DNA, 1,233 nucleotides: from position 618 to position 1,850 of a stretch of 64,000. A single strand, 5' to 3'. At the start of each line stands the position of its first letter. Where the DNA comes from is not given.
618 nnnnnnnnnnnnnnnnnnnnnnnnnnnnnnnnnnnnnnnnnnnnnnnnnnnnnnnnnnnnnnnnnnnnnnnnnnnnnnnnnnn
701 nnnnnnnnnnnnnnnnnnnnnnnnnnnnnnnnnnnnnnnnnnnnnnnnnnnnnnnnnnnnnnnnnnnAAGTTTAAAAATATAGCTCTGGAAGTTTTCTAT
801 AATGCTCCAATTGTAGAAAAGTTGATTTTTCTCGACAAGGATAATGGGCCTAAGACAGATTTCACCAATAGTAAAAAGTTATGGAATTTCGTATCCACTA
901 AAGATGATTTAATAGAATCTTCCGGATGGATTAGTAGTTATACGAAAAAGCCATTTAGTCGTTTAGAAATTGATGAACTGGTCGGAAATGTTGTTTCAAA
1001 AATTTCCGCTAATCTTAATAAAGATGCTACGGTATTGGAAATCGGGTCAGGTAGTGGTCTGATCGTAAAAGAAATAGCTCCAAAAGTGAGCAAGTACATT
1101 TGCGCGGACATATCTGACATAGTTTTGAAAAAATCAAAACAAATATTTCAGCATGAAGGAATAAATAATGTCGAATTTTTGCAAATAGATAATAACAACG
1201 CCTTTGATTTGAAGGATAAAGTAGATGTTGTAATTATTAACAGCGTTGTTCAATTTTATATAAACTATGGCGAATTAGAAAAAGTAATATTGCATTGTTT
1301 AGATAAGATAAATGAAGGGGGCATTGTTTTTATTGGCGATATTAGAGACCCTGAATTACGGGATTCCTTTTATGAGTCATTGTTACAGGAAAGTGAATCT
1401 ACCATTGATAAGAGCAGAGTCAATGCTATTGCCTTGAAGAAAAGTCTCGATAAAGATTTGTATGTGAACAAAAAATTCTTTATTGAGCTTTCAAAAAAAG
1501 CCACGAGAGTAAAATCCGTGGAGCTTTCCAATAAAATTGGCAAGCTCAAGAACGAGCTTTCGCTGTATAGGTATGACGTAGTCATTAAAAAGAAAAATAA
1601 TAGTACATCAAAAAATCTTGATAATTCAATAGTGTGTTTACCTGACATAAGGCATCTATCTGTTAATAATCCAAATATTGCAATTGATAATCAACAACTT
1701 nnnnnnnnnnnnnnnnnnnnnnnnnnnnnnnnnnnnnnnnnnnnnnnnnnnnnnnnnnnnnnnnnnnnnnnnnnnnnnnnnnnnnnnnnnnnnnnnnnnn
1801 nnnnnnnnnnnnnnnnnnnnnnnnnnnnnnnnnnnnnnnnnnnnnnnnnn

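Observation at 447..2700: Interrupted adenylation domain: methyltransferase inserted between A2 and A3 (TioN-like architecture)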

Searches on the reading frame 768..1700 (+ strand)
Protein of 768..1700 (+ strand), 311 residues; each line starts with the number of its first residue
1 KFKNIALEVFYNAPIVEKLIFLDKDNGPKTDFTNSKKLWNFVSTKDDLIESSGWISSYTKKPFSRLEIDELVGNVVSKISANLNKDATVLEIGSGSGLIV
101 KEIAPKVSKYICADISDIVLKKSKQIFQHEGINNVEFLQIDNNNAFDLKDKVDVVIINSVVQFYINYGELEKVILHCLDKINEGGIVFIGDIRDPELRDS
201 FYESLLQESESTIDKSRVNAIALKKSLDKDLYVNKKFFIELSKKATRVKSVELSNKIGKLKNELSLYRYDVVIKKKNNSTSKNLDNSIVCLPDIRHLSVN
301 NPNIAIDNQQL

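Call 7: search_protein_families(library=pfam, proteins=[window:837-1697:+], max_evalue=1)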
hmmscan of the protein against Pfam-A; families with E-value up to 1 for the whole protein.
window:837-1697:+ (287 aa): 19 families
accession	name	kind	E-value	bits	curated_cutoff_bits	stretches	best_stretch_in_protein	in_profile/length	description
PF13847.12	Methyltransf_31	-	1.4e-13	51.2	27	1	61-187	2-127/145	Methyltransferase domain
PF08242.18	Methyltransf_12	-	2.1e-12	48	30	1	67-163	1-97/98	Methyltransferase domain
PF13649.12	Methyltransf_25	-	3.4e-10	40.9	27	1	66-162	1-97/97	Methyltransferase domain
PF08241.18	Methyltransf_11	-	2.2e-08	35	21.2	1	67-166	1-95/95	Methyltransferase domain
PF13489.12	Methyltransf_23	-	7.4e-08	32.7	27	1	49-169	9-119/164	Methyltransferase domain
PF01209.24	Ubie_methyltran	-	8e-05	22.5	20.1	1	50-166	36-151/233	ubiE/COQ5 methyltransferase family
PF05175.20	MTS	-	8.4e-05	22.7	23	1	40-135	11-105/170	Methyltransferase small domain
PF03291.22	mRNA_G-N7_MeTrfase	-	0.00041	20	26.6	1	48-106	48-106/315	mRNA (guanine-N(7))-methyltransferase domain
PF10294.15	Methyltransf_16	-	0.00055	20.2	21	1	56-170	40-160/174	Lysine methyltransferase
PF02353.26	CMAS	-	0.0016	18.3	27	1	58-167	58-165/273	Mycolic acid cyclopropane synthetase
PF01739.24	CheR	-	0.0042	17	27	1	104-168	112-175/195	CheR methyltransferase, SAM binding domain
PF00398.26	RrnaAD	-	0.0046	16.5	24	1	57-102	25-70/263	Ribosomal RNA adenine dimethylase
PF01135.25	PCMT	-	0.0066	16.7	20.3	1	59-134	70-148/210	Protein-L-isoaspartate(D-aspartate) O-methyltransferase (PCMT)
PF02390.23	Methyltransf_4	-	0.019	14.9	24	1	64-121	3-62/173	Putative methyltransferase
PF05219.18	DREV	-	0.02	14.5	26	1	57-115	88-146/265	DREV methyltransferase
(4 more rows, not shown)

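Call 8: search_protein_families(library=ncbifam, proteins=[window:837-1697:+], max_evalue=0.01)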
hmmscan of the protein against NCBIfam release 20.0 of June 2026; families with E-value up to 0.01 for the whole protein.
window:837-1697:+ (287 aa): 23 families
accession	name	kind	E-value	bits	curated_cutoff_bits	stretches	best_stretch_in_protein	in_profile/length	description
TIGR01983.1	UbiG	equivalog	9.4e-10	38.2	102.95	1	59-169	46-154/228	bifunctional 2-polyprenyl-6-hydroxyphenol methylase/3-demethylubiquinol 3-O-methyltransferase UbiG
TIGR02072.1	BioC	equivalog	2.3e-09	37.4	184.95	1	55-174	26-140/244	malonyl-ACP O-methyltransferase BioC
TIGR03534.1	RF_mod_PrmC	equivalog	1.3e-08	34.6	199.1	1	42-135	70-163/253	peptide chain release factor N(5)-glutamine methyltransferase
NF008823.0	PRK11873.1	subfamily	5.4e-08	32.6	263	1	57-169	72-184/272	arsenite methyltransferase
TIGR00537.1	hemK_rel_arch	hypoth_equivalog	8.5e-07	28.8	87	1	62-136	19-90/179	HemK2/MTQ2 family protein methyltransferase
NF043040.1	corrin_prot_MT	hypoth_equivalog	1.4e-06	27.9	180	1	52-173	30-154/216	corrinoid protein-associated methyltransferase CpaM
NF011529.0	PRK14968.1-3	equivalog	3.8e-06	26.5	162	1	61-136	33-106/198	putative methyltransferase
NF008264.0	PRK11036.1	equivalog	4.1e-06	26.4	366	1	61-164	43-145/261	tRNA uridine 5-oxyacetic acid(34) methyltransferase CmoM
TIGR02021.1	BchM-ChlM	equivalog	6.4e-06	25.7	158.9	1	49-144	41-134/218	magnesium protoporphyrin IX methyltransferase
NF041537.1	ArsM_AhpD_UU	exception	1.6e-05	23.8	510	1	49-168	65-182/345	arsenite methyltransferase/AhpD domain selenoprotein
NF041536.1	ArsM_DUF2284_UU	exception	1.8e-05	23.3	575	1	58-154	72-171/459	arsenite methyltransferase/DUF2284 domain selenoprotein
NF001080.0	PRK00121.2-2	equivalog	0.0002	20.6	132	1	61-120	45-106/224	tRNA (guanosine(46)-N7)-methyltransferase TrmB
NF001453.0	PRK00312.1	equivalog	0.00023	20.8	188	1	57-138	75-156/217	protein-L-isoaspartate(D-aspartate) O-methyltransferase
NF041650.1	nod_mtase_NodS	equivalog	0.00031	20.5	300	1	59-173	35-146/190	nodulation methyltransferase NodS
NF000499.2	Erm23S_rRNA_broad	equivalog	0.00071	19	212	1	53-106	12-67/244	23S ribosomal RNA methyltransferase Erm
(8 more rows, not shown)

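Call 23: search_solved_structures(query=window:768-1700:+, max_evalue=1, show_alignments=3)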
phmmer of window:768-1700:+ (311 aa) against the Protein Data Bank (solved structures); distinct sequences matched with E-value up to 1: 39.
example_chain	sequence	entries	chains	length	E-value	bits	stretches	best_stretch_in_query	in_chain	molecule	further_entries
5wmm_A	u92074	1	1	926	1.4e-18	70.9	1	51-278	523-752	NRPS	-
8q69_A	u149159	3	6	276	0.00012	25.2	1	69-143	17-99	mRNA cap guanine-N7 methyltransferase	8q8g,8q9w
5e9j_A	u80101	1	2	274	0.00013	25.2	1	69-143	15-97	mRNA cap guanine-N7 methyltransferase,mRNA cap guanine-N7 methyltransferase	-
5wp4_A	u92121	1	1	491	0.00014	25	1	87-190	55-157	Phosphoethanolamine N-methyltransferase 1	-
3bgv_A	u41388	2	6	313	0.00015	24.9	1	69-129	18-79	mRNA cap guanine-N7 methyltransferase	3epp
5e8j_A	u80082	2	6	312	0.00015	24.9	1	69-129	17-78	mRNA cap guanine-N7 methyltransferase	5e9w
1vl5_A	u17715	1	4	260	0.001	22.2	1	82-196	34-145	unknown conserved protein BH2331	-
5wp5_A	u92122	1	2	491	0.0011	22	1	87-190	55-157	Phosphomethylethanolamine N-methyltransferase 2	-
6cu3_A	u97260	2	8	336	0.0013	21.9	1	81-188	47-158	protein arginine N-methyltransferase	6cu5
2h1r_A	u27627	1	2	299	0.0014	21.7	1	80-142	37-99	Dimethyladenosine transferase, putative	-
8dur_A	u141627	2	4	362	0.0014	21.7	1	81-188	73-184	Protein arginine N-methyltransferase 1 (PRMT1) | PUA domain-containing protein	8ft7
3grr_A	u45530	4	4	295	0.0018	21.4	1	74-139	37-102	Dimethyladenosine transferase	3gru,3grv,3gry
9vkf_A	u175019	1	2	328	0.0028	20.8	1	81-190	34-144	Protein arginine N-methyltransferase 1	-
1g6q_1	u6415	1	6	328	0.0028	20.7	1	81-190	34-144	HNRNP ARGININE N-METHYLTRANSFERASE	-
2yxd_A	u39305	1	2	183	0.0032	20.6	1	76-153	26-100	Probable cobalt-precorrin-6Y C(15)-methyltransferase [decarboxylating]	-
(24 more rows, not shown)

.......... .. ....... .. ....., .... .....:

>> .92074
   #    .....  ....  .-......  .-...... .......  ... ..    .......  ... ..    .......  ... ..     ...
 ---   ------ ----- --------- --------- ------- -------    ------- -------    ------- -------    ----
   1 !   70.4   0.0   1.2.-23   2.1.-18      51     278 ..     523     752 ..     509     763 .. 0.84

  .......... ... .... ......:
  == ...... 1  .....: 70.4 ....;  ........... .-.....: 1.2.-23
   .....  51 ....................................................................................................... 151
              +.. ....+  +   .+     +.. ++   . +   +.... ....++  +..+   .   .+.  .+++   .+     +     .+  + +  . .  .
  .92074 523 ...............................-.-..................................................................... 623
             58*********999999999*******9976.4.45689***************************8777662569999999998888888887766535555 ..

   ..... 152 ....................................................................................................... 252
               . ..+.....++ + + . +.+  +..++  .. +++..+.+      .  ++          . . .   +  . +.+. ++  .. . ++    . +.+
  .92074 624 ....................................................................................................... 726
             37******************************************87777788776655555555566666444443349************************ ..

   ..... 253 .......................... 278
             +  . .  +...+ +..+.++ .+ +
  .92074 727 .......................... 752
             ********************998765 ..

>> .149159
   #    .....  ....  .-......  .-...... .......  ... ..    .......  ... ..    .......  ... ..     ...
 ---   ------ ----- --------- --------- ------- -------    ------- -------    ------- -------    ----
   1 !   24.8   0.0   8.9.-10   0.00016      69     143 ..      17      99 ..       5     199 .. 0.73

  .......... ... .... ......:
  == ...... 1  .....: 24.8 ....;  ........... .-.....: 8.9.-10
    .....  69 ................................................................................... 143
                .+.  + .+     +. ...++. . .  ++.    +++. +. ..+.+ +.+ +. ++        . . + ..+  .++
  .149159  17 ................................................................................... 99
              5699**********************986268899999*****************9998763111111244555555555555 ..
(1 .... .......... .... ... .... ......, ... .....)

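Call 35: search_protein_representatives(protein=window:828-1661:+)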
Query: 278 residues. Proteins with E-value up to 0.001 (for the whole library): 5616; up to 1e-10: 4413; up to 1e-30: 370. The best 150 are listed.
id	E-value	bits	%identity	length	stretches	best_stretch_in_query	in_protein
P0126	3.6e-117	407.3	34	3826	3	15-254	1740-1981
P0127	1.3e-109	382.5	36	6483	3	14-253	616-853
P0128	3.9e-102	358.0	63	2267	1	1-278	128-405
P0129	1.9e-76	273.8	36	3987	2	16-266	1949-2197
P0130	3.7e-75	269.6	34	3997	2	15-256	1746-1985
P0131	2.0e-74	267.2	32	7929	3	24-259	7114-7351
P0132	1.4e-71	257.9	35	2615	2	15-254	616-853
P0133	2.5e-71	257.0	35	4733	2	15-254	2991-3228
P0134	1.1e-70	254.9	34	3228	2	8-255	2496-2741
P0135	6.3e-70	252.5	33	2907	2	10-254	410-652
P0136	1.4e-69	251.3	33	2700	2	16-255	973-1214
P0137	2.6e-68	247.2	32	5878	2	9-259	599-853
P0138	5.4e-66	239.6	37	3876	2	11-261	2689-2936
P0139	3.9e-65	236.7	33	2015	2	14-256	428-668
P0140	1.5e-64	234.8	31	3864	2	12-259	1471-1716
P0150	2.0e-49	185.3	44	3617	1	14-257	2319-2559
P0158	3.9e-47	177.8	41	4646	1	8-256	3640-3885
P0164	1.2e-45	172.9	42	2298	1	17-261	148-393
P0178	9.9e-43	163.3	38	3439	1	13-258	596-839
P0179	1.6e-42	162.6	39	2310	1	10-269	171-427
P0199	1.2e-39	153.2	38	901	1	13-263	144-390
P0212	2.9e-38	148.7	43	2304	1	14-256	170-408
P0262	1.4e-35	139.9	35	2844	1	12-274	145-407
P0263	1.5e-35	139.8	36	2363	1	10-254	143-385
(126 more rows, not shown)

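Call 39: search_protein_families(library=pfam, proteins=[P0128, P0164, P0179, P0212], max_evalue=0.00001)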
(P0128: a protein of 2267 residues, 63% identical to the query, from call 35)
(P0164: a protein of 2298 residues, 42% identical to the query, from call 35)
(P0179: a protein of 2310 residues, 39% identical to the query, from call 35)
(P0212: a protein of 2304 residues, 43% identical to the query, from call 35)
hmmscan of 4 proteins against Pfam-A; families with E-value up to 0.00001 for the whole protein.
P0128 (2267 aa): 11 families
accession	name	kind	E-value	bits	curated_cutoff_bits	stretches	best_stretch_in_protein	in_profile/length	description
PF00501.34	AMP-binding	-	1.9e-143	478.3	29.9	3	1332-1668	8-384/384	AMP-binding enzyme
PF00668.25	Condensation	-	2.1e-66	224.9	30.6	1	874-1304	4-455/456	Condensation domain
PF07993.18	NAD_binding_4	-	1.1e-37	130.1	20.1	1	1924-2160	1-258/258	Male sterility protein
PF00550.31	PP-binding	-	1.8e-19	70.1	20.8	2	793-851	3-64/67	Phosphopantetheine attachment site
PF08242.18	Methyltransf_12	-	7.3e-12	46.3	30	1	197-294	1-98/98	Methyltransferase domain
PF13649.12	Methyltransf_25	-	8.1e-11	42.9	27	1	196-292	1-97/97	Methyltransferase domain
PF01370.27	Epimerase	-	2.2e-10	40.8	20.9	1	1922-2113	1-176/240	NAD dependent epimerase/dehydratase family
PF08241.18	Methyltransf_11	-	3.1e-10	41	21.2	1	197-296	1-95/95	Methyltransferase domain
PF13847.12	Methyltransf_31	-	6.6e-10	39.3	27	1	191-317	2-127/145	Methyltransferase domain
PF13193.12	AMP-binding_C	-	8e-09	36.7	24.5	0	694-764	4-76/76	AMP-binding enzyme C-terminal domain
PF01073.25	3Beta_HSD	-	1.9e-06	27.6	22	1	1924-2091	2-157/280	3-beta hydroxysteroid dehydrogenase/isomerase family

P0164 (2298 aa): 14 families
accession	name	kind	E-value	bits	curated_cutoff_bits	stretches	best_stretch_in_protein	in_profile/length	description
PF00501.34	AMP-binding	-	2e-163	544.1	29.9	3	1348-1690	4-384/384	AMP-binding enzyme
PF00668.25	Condensation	-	1e-86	291.9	30.6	1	884-1325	3-456/456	Condensation domain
PF07993.18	NAD_binding_4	-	3.2e-48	164.6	20.1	1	1949-2187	1-258/258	Male sterility protein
PF00550.31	PP-binding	-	9.7e-22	77.4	20.8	2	1849-1912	2-67/67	Phosphopantetheine attachment site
PF01370.27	Epimerase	-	2.1e-15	57.3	20.9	1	1947-2141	1-176/240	NAD dependent epimerase/dehydratase family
PF08242.18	Methyltransf_12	-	3.5e-14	53.7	30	1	202-300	1-98/98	Methyltransferase domain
PF01073.25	3Beta_HSD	-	8.7e-14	51.6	22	1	1949-2120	2-158/280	3-beta hydroxysteroid dehydrogenase/isomerase family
PF13649.12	Methyltransf_25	-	1.7e-12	48.3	27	1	201-298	1-97/97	Methyltransferase domain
PF13847.12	Methyltransf_31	-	3.6e-12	46.6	27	1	196-311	2-125/145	Methyltransferase domain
PF08241.18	Methyltransf_11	-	1.4e-11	45.3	21.2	1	202-302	1-95/95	Methyltransferase domain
PF13193.12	AMP-binding_C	-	2.4e-10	41.6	24.5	0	1747-1819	1-76/76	AMP-binding enzyme C-terminal domain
PF16363.11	GDP_Man_Dehyd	-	2.2e-09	37.7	27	1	1948-2124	1-169/332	GDP-mannose 4,6 dehydratase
PF13489.12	Methyltransf_23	-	1.7e-08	34.8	27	1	188-306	13-120/164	Methyltransferase domain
PF02719.21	Polysacc_synt_2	-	6.2e-06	26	20.2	0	1947-2092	1-144/293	Polysaccharide biosynthesis protein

P0179 (2310 aa): 14 families
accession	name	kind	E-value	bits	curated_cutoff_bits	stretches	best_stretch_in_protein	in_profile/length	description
PF00501.34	AMP-binding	-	1.2e-152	508.6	29.9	3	1374-1713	4-384/384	AMP-binding enzyme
PF00668.25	Condensation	-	7.8e-82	275.8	30.6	1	907-1349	2-454/456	Condensation domain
PF07993.18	NAD_binding_4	-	5.6e-45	153.9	20.1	1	1970-2200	1-256/258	Male sterility protein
PF00550.31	PP-binding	-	1.5e-19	70.5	20.8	2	1872-1934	3-67/67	Phosphopantetheine attachment site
PF01370.27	Epimerase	-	1e-17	64.8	20.9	1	1968-2182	1-197/240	NAD dependent epimerase/dehydratase family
PF01073.25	3Beta_HSD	-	9.6e-14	51.5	22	1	1969-2140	1-159/280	3-beta hydroxysteroid dehydrogenase/isomerase family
PF08242.18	Methyltransf_12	-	4.6e-13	50.2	30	1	232-328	1-98/98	Methyltransferase domain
PF13847.12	Methyltransf_31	-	2.8e-12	47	27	1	227-338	3-118/145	Methyltransferase domain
PF08241.18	Methyltransf_11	-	2.9e-12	47.5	21.2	1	232-330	1-95/95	Methyltransferase domain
PF02719.21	Polysacc_synt_2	-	5.9e-12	45.8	20.2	1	1968-2097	1-128/293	Polysaccharide biosynthesis protein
PF13649.12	Methyltransf_25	-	5.5e-11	43.5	27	1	231-326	1-97/97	Methyltransferase domain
PF13193.12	AMP-binding_C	-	8.3e-10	39.9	24.5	0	1769-1843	1-76/76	AMP-binding enzyme C-terminal domain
PF13489.12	Methyltransf_23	-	1.5e-08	35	27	1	219-335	14-121/164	Methyltransferase domain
PF16363.11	GDP_Man_Dehyd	-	9.1e-08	32.4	27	1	1969-2155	1-182/332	GDP-mannose 4,6 dehydratase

P0212 (2304 aa): 18 families
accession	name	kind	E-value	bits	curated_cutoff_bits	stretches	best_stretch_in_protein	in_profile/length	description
PF00501.34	AMP-binding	-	5.6e-152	506.4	29.9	3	1366-1708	2-384/384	AMP-binding enzyme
PF00668.25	Condensation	-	2.8e-101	339.9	30.6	1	902-1346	2-456/456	Condensation domain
PF07993.18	NAD_binding_4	-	5e-43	147.6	20.1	1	1962-2200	1-256/258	Male sterility protein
PF00550.31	PP-binding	-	3.9e-23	81.9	20.8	2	1862-1922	2-64/67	Phosphopantetheine attachment site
PF01370.27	Epimerase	-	2.8e-20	73.2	20.9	1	1960-2157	1-177/240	NAD dependent epimerase/dehydratase family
PF13847.12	Methyltransf_31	-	4.4e-18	65.8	27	1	222-338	2-119/145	Methyltransferase domain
PF08242.18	Methyltransf_12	-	4.3e-16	59.9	30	1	228-326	1-98/98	Methyltransferase domain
PF01073.25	3Beta_HSD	-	1.1e-15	57.9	22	1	1961-2136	1-160/280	3-beta hydroxysteroid dehydrogenase/isomerase family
PF08241.18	Methyltransf_11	-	7.8e-14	52.5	21.2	1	228-328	1-95/95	Methyltransferase domain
PF13649.12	Methyltransf_25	-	1e-13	52.2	27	1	227-324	1-97/97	Methyltransferase domain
PF13489.12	Methyltransf_23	-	5.3e-12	46.2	27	1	207-336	6-124/164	Methyltransferase domain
PF05175.20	MTS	-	1.2e-11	45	23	1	220-328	26-138/170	Methyltransferase small domain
PF06325.19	PrmA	-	1.8e-09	38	22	1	221-334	159-265/296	Ribosomal protein L11 methyltransferase (PrmA)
PF02719.21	Polysacc_synt_2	-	2.8e-08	33.8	20.2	1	1960-2091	1-128/293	Polysaccharide biosynthesis protein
PF13193.12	AMP-binding_C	-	5.7e-08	34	24.5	0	1766-1837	2-76/76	AMP-binding enzyme C-terminal domain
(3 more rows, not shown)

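Call 41: list_cluster_members(proteins=[P0128, P0164, P0179, P0212, P0150, P0158, P0262, P0263, P0178, P0199])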
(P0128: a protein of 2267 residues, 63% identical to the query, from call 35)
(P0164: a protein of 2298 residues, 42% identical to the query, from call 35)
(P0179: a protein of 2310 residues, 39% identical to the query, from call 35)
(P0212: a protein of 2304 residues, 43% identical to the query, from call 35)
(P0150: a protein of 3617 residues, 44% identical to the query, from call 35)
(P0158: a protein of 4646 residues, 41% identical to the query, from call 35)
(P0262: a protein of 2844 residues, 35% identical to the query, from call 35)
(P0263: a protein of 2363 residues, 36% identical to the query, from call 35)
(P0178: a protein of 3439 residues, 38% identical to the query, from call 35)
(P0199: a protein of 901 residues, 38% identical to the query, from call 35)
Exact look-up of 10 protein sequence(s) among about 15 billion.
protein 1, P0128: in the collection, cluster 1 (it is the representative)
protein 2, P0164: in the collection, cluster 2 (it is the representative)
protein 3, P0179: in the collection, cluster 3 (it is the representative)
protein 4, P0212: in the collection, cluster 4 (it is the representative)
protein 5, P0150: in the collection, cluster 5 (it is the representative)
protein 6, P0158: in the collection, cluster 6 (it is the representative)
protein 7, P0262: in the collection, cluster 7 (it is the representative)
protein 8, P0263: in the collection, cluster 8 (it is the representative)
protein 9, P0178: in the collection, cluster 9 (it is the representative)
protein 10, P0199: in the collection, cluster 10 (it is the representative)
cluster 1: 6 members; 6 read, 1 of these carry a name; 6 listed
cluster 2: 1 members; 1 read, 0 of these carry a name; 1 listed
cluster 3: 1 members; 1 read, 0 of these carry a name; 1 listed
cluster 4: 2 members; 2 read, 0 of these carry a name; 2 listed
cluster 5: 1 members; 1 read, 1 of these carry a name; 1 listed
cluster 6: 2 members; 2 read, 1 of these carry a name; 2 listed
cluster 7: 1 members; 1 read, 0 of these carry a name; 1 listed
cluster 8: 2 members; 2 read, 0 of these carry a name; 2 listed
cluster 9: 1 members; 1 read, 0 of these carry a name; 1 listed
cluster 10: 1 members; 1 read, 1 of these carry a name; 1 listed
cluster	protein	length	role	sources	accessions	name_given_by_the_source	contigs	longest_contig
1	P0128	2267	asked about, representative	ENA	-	-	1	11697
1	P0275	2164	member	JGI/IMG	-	amino acid adenylation domain-containing protein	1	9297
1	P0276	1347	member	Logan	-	-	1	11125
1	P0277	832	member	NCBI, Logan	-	-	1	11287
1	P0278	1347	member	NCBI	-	-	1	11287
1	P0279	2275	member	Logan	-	-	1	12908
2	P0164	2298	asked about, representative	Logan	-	-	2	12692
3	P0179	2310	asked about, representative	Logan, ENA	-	-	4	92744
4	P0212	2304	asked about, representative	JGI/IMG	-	-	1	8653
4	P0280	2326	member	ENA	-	-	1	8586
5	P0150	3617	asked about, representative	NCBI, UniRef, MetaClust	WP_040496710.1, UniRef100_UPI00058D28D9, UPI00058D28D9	non-ribosomal peptide synthetase, partial [Fulvivirga imtechensis] | non-ribosomal peptide synthetase n=1 Tax=Fulvivirga imtechensis TaxID=881893 ... | status=active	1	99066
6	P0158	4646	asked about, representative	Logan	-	-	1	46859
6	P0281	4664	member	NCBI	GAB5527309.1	MAG: hypothetical protein Roseis2KO_51810 [Roseivirga sp.]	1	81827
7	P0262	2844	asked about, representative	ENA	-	-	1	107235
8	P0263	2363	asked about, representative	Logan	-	-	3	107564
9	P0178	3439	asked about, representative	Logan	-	-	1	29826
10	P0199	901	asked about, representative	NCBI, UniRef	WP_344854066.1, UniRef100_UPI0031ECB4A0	amino acid adenylation domain-containing protein, partial [Pedobacter jeongneungensis] | amino acid adenylation domain-containing protein n=1 Tax=Pedobacter jeongneungensis ...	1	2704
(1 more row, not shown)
